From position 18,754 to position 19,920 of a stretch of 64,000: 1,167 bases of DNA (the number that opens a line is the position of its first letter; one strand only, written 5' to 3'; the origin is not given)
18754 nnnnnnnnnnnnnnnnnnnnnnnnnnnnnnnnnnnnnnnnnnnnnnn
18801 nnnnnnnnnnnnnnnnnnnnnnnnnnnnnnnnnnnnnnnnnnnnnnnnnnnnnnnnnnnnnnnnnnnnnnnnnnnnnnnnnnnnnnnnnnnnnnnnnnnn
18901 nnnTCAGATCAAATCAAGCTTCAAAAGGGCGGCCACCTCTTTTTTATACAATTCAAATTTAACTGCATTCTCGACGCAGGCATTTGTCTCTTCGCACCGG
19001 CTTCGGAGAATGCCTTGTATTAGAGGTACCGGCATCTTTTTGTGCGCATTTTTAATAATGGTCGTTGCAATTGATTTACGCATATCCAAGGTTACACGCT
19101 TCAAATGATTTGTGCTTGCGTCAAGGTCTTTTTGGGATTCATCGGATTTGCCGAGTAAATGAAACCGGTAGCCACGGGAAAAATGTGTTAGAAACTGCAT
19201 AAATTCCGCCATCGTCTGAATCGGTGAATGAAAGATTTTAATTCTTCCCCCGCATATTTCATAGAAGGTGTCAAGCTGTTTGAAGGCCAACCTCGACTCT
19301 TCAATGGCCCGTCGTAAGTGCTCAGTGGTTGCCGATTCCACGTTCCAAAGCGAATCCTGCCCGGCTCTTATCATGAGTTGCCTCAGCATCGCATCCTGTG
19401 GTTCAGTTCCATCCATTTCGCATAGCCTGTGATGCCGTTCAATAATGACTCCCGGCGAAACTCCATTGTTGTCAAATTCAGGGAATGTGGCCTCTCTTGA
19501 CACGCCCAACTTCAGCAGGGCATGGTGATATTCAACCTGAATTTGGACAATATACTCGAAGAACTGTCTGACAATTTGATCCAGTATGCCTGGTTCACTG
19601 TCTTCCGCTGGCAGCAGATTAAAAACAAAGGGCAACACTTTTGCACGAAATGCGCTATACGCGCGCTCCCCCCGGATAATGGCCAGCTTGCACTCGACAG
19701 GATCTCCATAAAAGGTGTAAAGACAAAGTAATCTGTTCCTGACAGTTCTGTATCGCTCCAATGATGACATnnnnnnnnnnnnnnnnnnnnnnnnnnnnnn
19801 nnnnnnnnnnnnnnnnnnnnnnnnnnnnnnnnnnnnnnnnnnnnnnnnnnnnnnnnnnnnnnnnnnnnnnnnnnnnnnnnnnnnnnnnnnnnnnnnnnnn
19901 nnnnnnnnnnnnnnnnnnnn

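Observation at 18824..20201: Low-GC two-gene cassette of unknown function inserted next to the rpsF operon: candidate novel defense or toxin-antitoxin module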

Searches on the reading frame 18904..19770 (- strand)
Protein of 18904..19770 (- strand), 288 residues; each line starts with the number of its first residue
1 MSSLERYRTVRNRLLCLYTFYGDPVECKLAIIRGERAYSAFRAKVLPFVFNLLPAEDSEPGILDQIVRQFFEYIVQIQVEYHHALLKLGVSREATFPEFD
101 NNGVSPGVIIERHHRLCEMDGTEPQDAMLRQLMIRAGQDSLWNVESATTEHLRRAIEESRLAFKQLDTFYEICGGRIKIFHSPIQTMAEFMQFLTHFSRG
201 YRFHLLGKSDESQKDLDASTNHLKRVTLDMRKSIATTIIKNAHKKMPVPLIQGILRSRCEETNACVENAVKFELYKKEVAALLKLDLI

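Call 5: search_protein_families(library=pfam, proteins=[window:18904-19770:-], max_evalue=1)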
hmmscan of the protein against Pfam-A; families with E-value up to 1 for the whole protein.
window:18904-19770:- (288 aa): 0 families

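Call 6: search_protein_families(library=padloc, proteins=[window:18904-19770:-], max_evalue=1)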
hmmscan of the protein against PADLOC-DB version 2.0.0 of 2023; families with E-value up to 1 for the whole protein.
window:18904-19770:- (288 aa): 1 family
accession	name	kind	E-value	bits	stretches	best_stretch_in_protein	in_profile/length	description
PDLC01417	Cas8a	-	0.039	10.5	1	189-242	374-423/555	CAS-I-A; effector_LS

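Call 7: search_protein_families(library=ncbifam, proteins=[window:18904-19770:-], max_evalue=1)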
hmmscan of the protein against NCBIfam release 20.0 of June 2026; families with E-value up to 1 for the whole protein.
window:18904-19770:- (288 aa): 0 families

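Call 8: search_protein_families(library=phrogs, proteins=[window:18904-19770:-], max_evalue=1)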
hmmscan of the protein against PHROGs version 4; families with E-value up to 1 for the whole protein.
window:18904-19770:- (288 aa): 2 families
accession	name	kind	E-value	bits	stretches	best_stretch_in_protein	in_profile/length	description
phrog_9168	-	unknown function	0.00027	21.5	1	181-245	145-206/267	-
phrog_4934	-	unknown function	0.21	12.6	1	212-260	17-64/75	-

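Call 9: find_homologous_proteins(query=window:18904-19770:-, max_evalue=0.01)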
Query window:18904-19770:- (288 aa): 3 proteins with E <= 0.01 among 410 candidates.
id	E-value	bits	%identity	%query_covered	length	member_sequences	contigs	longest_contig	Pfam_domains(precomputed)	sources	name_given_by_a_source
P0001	7.5e-190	647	100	100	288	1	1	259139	-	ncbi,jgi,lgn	-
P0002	4.3e-33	133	34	96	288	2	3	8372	-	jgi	-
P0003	1.2e-29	122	34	96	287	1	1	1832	-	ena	-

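Call 11: find_encoding_contigs(protein=P0002, flank=10000)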
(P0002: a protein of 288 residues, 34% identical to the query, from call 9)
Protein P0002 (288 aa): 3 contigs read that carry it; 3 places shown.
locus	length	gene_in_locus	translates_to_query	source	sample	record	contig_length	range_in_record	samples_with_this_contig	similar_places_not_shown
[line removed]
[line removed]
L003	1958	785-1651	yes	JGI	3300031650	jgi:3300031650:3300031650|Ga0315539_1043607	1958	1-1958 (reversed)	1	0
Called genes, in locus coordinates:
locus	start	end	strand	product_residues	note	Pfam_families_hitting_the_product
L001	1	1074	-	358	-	?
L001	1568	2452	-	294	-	PF01261:AP_endonuc_2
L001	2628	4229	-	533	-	PF13231:PMT_2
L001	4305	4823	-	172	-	PF00156:Pribosyltran, PF14681:UPRTase (weak)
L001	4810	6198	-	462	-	PF01171:ATP_bind_3, PF11734:TilS_C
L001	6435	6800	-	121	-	PF21247:Fic-like_C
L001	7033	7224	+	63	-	-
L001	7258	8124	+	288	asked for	-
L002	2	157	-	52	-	?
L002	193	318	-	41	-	-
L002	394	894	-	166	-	PF21247:Fic-like_C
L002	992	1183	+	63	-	-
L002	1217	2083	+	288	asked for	-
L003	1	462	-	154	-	?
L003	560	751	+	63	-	-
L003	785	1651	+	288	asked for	-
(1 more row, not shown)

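Call 12: find_encoding_contigs(protein=P0003, flank=10000)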
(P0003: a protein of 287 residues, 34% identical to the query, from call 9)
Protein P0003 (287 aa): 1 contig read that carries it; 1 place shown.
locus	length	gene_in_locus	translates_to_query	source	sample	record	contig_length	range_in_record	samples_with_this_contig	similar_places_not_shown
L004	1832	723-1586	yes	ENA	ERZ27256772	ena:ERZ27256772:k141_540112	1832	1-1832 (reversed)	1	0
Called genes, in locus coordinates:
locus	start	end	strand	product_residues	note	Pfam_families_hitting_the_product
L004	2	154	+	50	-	?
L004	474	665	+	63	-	-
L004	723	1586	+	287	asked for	-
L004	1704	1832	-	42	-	?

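Call 13: find_encoding_contigs(protein=P0001, flank=10000)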
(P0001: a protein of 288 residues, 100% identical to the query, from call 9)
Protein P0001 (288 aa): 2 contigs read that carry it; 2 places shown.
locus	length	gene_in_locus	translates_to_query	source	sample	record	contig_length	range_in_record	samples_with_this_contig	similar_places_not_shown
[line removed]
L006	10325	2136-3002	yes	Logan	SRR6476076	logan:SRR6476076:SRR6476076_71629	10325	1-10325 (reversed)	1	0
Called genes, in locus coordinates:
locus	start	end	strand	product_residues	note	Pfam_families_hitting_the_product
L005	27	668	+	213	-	PF07947:YhhN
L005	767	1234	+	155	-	PF03449:GreA_GreB_N, PF01272:GreA_GreB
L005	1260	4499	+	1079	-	PF25596:CPSase_L_D1, PF02786:CPSase_L_D2, PF02787:CPSase_L_D3, PF25596:CPSase_L_D1, PF02222:ATP-grasp, PF02786:CPSase_L_D2, PF15632:ATPgrasp_Ter, PF02142:MGS, +3 more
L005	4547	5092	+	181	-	-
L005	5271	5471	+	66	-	-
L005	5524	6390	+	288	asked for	-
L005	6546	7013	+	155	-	PF01250:Ribosomal_S6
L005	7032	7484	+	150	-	PF00436:SSB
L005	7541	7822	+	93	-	PF01084:Ribosomal_S18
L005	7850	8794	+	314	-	PF09991:DUF2232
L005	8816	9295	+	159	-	PF01281:Ribosomal_L9_N, PF03948:Ribosomal_L9_C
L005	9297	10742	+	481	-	PF00772:DnaB, PF13481:AAA_25, PF03796:DnaB_C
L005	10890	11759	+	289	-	PF00701:DHDPS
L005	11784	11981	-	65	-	-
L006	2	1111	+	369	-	?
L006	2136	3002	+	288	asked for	-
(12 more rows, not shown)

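Call 23: search_protein_representatives(alignment_id=A1)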
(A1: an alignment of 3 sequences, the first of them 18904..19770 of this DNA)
Query: 3 sequences, 287 profile positions. Proteins with E-value up to 0.001 (for the whole library): 48; up to 1e-10: 26; up to 1e-30: 15. The best 48 are listed.
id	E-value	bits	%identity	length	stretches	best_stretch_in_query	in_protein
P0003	1.3e-148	510.3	-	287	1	1-286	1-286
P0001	4.7e-134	462.5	-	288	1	3-286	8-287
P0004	7.8e-63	228.8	-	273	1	8-282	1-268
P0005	2.2e-58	214.2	-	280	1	7-282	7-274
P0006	7.7e-56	205.8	-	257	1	28-281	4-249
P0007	1.4e-51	191.9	-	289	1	4-282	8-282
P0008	2.0e-48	181.5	-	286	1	8-281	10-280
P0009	2.5e-47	177.9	-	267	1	11-282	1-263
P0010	5.8e-46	173.4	-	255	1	26-282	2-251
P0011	9.9e-46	172.7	-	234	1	65-285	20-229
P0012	1.0e-39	152.9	-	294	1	2-278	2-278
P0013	5.6e-35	137.4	-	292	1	5-282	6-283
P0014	4.5e-34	134.4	-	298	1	7-282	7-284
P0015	3.5e-33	131.5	-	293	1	6-280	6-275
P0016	7.0e-31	123.9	-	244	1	1-227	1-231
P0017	1.4e-24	103.3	-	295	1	9-262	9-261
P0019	4.2e-21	91.8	-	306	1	1-282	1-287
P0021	1.5e-16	76.9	-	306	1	38-256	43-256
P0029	1.1e-09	54.4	-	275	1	8-256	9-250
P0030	2.2e-09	53.4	-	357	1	7-280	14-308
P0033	1.0e-08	51.2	-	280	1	7-275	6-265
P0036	7.4e-08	48.4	-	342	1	4-246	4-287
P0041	9.1e-06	41.5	-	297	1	12-261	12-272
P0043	6.3e-05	38.8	-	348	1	11-284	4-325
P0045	2.8e-04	36.6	-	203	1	178-274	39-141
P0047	5.6e-04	35.6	-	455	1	16-242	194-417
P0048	6.6e-04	35.4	-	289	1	141-278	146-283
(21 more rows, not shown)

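Call 25: predict_structure(alignment_id=A1)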
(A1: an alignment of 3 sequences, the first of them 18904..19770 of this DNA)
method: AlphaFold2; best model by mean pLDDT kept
length: 288 residues; sequences in the alignment: 3
mean_pLDDT: 61.6   pTM: 0.62
mean pLDDT of the five models: 61.6, 49.5, 46.5, 41.7, 40.5
residues with pLDDT >= 90: 0; 70-90: 127; 50-70: 66; < 50: 95
segments of 3 or more residues with pLDDT < 50: 1-38, 85-141
pLDDT, mean of each block of 10 residues (from residue 1): 34 39 43 44 59 65 73 62 48 35 33 31 37 39 67 84 85 74 71 72 70 80 84 84 78 74 63 83 77
secondary structure, 60 per line:
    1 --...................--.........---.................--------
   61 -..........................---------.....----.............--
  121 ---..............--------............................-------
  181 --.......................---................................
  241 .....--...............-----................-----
elements in order: H3-21 H24-32 H36-52 H62-87 H97-101 H106-118 H124-137 H146-173 H183-205 H209-245 H248-262 H268-283

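Call 26: search_protein_families(library=pfam, alignment_id=A3, max_evalue=0.1)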
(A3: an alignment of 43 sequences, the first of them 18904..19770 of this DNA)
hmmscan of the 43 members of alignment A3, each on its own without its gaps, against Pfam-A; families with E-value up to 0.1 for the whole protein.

A. member 1, window:18904-19770:- (288 aa): 0 families

B. families by the number of members that match (of 43 scanned): 18 families
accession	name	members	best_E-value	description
PF09892.16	DUF2119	1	0.00012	Uncharacterized protein conserved in archaea (DUF2119)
PF25803.1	Spectrin_SYNE1_2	1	0.00018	Nesprin-1, spectrin repeats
PF21104.3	Glyco_hydro_78_N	1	0.0038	Glycosyl hydrolase family 78 alpha-rhamnosidase N-terminal domain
PF18658.7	zf-C2H2_12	1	0.0063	Spin-doc zinc-finger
PF12054.13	DUF3535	1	0.0091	Domain of unknown function (DUF3535)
PF18583.6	Arnt_C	1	0.021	Aminoarabinose transferase C-terminal domain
PF21099.2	POLQ_helical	1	0.027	DNA_pol_Q helicase like region helical domain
PF02259.29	FAT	1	0.042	FAT domain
PF00515.34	TPR_1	1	0.049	Tetratricopeptide repeat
PF21919.2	P23-45_portal_barrel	1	0.05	Phage P23-45 portal protein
PF07166.16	DUF1398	1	0.053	Protein of unknown function (DUF1398)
PF16508.11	NIBRIN_BRCT_II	1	0.054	Second BRCT domain on Nijmegen syndrome breakage protein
PF03258.20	Baculo_FP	1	0.059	Baculovirus FP protein domain 1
PF24423.1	OVT1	1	0.06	Major antigen, helical domain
PF25398.1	CUX1_N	1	0.07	CUX1-like, N-terminal tRNA-binding arm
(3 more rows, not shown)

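Call 27: search_solved_structures(query=A3, max_evalue=10)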
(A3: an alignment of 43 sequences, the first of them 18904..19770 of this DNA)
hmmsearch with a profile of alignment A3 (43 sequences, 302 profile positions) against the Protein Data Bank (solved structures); distinct sequences matched with E-value up to 10: 17.
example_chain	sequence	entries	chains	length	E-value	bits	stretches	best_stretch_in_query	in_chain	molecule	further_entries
3llu_A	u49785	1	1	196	0.21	14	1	50-132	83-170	Ras-related GTP-binding protein C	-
8ei2_A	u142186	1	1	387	0.22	14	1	226-282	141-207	Cullin-5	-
4xiv_A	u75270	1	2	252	0.22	14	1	208-235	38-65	Chemotaxis protein CheA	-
2wzk_A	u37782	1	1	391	0.26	13.8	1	237-282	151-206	CULLIN-5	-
4jgh_D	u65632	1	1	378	0.31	13.5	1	226-282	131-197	Cullin-5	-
3ja6_C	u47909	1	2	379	0.4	13.1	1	208-235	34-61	Chemotaxis protein CheA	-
1b3q_A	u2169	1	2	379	0.4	13.1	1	208-235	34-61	PROTEIN (CHEMOTAXIS PROTEIN CHEA)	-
7t3b_E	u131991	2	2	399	0.5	12.8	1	62-147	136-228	Ras-related GTP-binding protein C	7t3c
6ces_C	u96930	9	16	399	0.5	12.8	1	62-147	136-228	Ras-related GTP-binding protein C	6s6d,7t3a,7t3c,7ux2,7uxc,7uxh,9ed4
6s6a_C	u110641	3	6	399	0.5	12.8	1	62-147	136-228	Ras-related GTP-binding protein C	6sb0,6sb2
6ulg_G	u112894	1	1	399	0.5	12.8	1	62-147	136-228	Ras-related GTP-binding protein C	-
6u62_C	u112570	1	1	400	0.5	12.8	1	62-147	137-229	Ras-related GTP-binding protein C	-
8dhb_A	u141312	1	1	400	0.72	12.3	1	62-147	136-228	Ras-related GTP-binding protein C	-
6nzd_G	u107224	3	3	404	0.74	12.3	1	62-147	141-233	Ras-related GTP-binding protein C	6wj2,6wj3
2jqq_A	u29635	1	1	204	0.98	11.9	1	146-192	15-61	Conserved oligomeric Golgi complex subunit 2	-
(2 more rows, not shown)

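Call 28: find_homologous_proteins(query=A3, max_evalue=0.001)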
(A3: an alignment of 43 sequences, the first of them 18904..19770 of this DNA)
Query A3 (43 sequences) (288 aa, profile of the alignment): 4 proteins with E <= 0.001 among 6171 candidates.
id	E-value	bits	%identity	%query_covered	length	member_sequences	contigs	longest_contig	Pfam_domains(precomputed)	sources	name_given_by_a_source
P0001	1.4e-89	318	100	100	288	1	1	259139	-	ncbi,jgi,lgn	-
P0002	7.3e-79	283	34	96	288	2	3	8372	-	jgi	-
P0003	1.4e-75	272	34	96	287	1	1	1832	-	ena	-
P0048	2.3e-50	190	27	37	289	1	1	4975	-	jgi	jgi:hypothetical protein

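Call 32: find_related_loci(query=A4, collection=genome_contigs, flank=10000)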
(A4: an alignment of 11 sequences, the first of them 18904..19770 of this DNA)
Query A4 (288 aa) in genome_contigs; peptide patterns used: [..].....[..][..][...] (x = any residue, [..] = any of these).
32 stretches matched a pattern; 2 encode a relative of the query (tblastn E <= 1e-3); 2 distinct loci.
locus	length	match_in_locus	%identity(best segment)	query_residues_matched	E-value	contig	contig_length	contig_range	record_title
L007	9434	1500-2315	33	14-288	8e-41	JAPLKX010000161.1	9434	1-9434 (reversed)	MAG: Candidatus Hydrogenedentota bacterium isolate LacPavin_0920_SED5_MAG_60_9 LacPavin_0920_SED5_scaffold_1115079, whol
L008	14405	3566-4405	34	9-284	1e-40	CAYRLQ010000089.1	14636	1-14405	MAG TPA_asm: uncultured Nitrospiraceae bacterium isolate binchicken_co100_346 genome assembly, contig: NODE_6519_length_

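Call 33: find_related_loci(query=A4, collection=viral_contigs, flank=10000)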
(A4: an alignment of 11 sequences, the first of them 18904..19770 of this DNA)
Query A4 (288 aa) in viral_contigs; peptide patterns used: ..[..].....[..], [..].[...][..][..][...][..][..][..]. (x = any residue, [..] = any of these).
23 stretches matched a pattern, but none encodes a relative of the query by tblastn (E <= 1e-3).

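Call 34: find_related_loci(query=A4, collection=metagenome_contigs, flank=10000)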
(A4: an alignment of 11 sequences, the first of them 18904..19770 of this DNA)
Query A4 (288 aa) in metagenome_contigs; peptide patterns used: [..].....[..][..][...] (x = any residue, [..] = any of these).
55 stretches matched a pattern; 3 encode a relative of the query (tblastn E <= 1e-3); 3 distinct loci.
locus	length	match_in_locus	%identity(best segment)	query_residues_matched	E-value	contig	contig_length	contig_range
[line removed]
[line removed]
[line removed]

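Call 41: fold_search(model_id=the predicted structure, library=pdb)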
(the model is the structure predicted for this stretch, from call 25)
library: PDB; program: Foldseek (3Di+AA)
matches with E <= 10: 151; with E <= 0.001: 0
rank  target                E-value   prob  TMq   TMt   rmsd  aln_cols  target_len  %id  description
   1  4f3e_A                6.1e-01  0.33  0.18  0.12  11.2       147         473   10  Crystal Structure of Thermus thermophilus HB8 CasA (released 2012-05-23)
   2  7unh_A                8.0e-01  0.16  0.19  0.21  16.2       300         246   12  De novo designed chlorophyll dimer protein in apo state, SP2 (released 2023-04-19)
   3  8a7u_B                9.2e-01  0.08  0.16  0.15  23.4       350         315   10  PcIDS1_F315D in complex with Mg2+ and GPP (released 2023-05-31)
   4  8oyy_A                1.4e+00  0.30  0.27  0.32  18.9       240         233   11  De novo designed soluble GPCR-like fold GLF_32 (released 2023-10-18)
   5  8jd3_2                1.4e+00  0.12  0.20  0.09  17.9       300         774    9  Cryo-EM structure of Gi1-bound mGlu2-mGlu3 heterodimer (released 2023-06-21)
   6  7uni_A                1.5e+00  0.15  0.22  0.25  15.3       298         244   11  De novo designed chlorophyll dimer protein with Zn pheophorbide a methyl ester, SP2-ZnPPaM (released 2023-04-19)
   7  9dze_a                1.5e+00  0.05  0.12  0.13  20.8       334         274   11  Computationally Designed Bifaceted Protein Nanomaterial pD5-14 (released 2024-10-30)
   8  4an8_A                1.5e+00  0.20  0.18  0.12  11.1       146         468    9  Structure of Thermus thermophilus CasA (Cse1) (released 2012-05-02)
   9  8a7b_B                1.5e+00  0.06  0.16  0.15  23.3       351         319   11  PcIDS1_D319N in complex with Mg2+ and 3-Br-GPP (released 2023-05-31)
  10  8a7a_B                1.6e+00  0.06  0.16  0.15  22.5       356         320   11  PcIDS1 in complex with Mg2+ and 3-Br-GPP (released 2023-05-31)
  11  8a73_B                1.9e+00  0.06  0.16  0.15  23.1       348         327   11  PcIDS1 in complex with Mn2+ and GPP (released 2023-05-31)
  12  8a78_B                2.0e+00  0.06  0.15  0.14  22.6       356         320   10  PcIDS1_F315A in complex with Mg2+/Mn2+ and GPP (released 2023-05-31)
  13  8a7a_A                2.0e+00  0.05  0.15  0.14  21.8       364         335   10  PcIDS1 in complex with Mg2+ and 3-Br-GPP (released 2023-05-31)
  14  8a7r_A                2.0e+00  0.05  0.15  0.14  23.4       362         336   11  PcIDS1_I420A in complex with Mg2+ and GPP (released 2023-05-31)
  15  6kd7                  2.0e+00  0.04  0.14  0.13  23.6       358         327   11  Crystal structure of geranylgeranyl pyrophosphate synthase (released 2019-09-11)
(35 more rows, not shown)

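Call 43: find_encoding_contigs(protein=P0048, flank=10000)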
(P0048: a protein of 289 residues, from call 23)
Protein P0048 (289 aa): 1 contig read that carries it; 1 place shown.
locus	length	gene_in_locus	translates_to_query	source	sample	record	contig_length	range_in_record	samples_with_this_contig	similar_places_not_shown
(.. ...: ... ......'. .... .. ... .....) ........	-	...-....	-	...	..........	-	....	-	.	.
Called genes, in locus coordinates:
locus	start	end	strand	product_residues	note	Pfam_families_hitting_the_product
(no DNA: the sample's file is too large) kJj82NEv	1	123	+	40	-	?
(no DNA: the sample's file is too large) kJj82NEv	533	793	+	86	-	-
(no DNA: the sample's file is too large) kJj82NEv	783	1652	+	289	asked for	-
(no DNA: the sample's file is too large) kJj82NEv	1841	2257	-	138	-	PF07963:N_methyl, PF08334:T2SSG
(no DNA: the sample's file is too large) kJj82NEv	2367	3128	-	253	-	PF00977:His_biosynth, PF02581:TMP-TENI (faint)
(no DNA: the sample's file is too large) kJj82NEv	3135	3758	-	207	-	PF00117:GATase, PF01174:SNO, PF07722:Peptidase_C26 (weak)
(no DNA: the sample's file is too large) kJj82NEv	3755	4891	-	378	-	PF00211:Guanylate_cyc (weak)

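Call 44: find_encoding_contigs(protein=P0004, flank=10000)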
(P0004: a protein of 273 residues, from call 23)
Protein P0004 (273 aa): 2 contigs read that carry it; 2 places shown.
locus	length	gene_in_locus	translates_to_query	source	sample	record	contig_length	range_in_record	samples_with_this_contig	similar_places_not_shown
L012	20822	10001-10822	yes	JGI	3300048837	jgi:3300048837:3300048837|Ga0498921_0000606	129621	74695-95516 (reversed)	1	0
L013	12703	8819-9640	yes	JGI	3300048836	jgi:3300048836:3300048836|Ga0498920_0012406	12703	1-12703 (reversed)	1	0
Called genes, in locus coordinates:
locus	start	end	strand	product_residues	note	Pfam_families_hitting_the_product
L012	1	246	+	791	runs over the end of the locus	PF13646:HEAT_2 (weak)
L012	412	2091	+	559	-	PF00370:FGGY_N, PF02782:FGGY_C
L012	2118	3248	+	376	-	PF01370:Epimerase (weak), PF03435:Sacchrp_dh_NADP, PF13460:NAD_binding_10 (weak)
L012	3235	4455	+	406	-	PF04389:Peptidase_M28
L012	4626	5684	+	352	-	PF18291:HU-HIG (faint), PF00216:Bac_DNA_binding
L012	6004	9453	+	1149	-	PF00133:tRNA-synt_1, PF09334:tRNA-synt_1g (faint), PF08264:Anticodon_1, PF19302:DUF5915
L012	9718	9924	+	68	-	-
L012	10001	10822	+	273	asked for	-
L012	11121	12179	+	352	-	PF10137:CAP12-PCTIR_TIR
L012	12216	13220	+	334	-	-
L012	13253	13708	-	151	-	-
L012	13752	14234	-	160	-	-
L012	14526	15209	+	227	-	-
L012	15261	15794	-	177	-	-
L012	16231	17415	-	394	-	PF16656:Pur_ac_phosph_N, PF00149:Metallophos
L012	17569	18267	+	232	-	PF02678:Pirin, PF17954:Pirin_C_2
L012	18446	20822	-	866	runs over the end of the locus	PF21783:YNCE (faint), PF22494:choice_anch_I (faint), PF04185:Phosphoesterase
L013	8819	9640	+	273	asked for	-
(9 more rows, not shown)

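Call 45: find_encoding_contigs(protein=P0013, flank=10000, max_places=3)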
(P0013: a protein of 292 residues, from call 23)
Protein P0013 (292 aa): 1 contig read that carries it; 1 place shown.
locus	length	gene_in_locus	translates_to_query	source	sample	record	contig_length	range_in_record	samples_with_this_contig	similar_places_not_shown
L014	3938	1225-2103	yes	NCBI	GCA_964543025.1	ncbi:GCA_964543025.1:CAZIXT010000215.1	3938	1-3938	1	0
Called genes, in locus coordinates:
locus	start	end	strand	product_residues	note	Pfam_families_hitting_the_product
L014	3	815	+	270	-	?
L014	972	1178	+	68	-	-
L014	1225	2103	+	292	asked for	-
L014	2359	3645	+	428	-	PF00365:PFK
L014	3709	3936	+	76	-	?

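Call 46: find_encoding_contigs(protein=P0019, flank=10000, max_places=3)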
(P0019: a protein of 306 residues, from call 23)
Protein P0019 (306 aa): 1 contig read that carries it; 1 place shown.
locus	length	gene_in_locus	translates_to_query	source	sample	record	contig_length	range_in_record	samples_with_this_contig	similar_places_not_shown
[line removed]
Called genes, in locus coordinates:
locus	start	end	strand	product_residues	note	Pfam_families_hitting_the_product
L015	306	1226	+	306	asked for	-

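Call 47: find_encoding_contigs(protein=P0029, flank=10000, max_places=3)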
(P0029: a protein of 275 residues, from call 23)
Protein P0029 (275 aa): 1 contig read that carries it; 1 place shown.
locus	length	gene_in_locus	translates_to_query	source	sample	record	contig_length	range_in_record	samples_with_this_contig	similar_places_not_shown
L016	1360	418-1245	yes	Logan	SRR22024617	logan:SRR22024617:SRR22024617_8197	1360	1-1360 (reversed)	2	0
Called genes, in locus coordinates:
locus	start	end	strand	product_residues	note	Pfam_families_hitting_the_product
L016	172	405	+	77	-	-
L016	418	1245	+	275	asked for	-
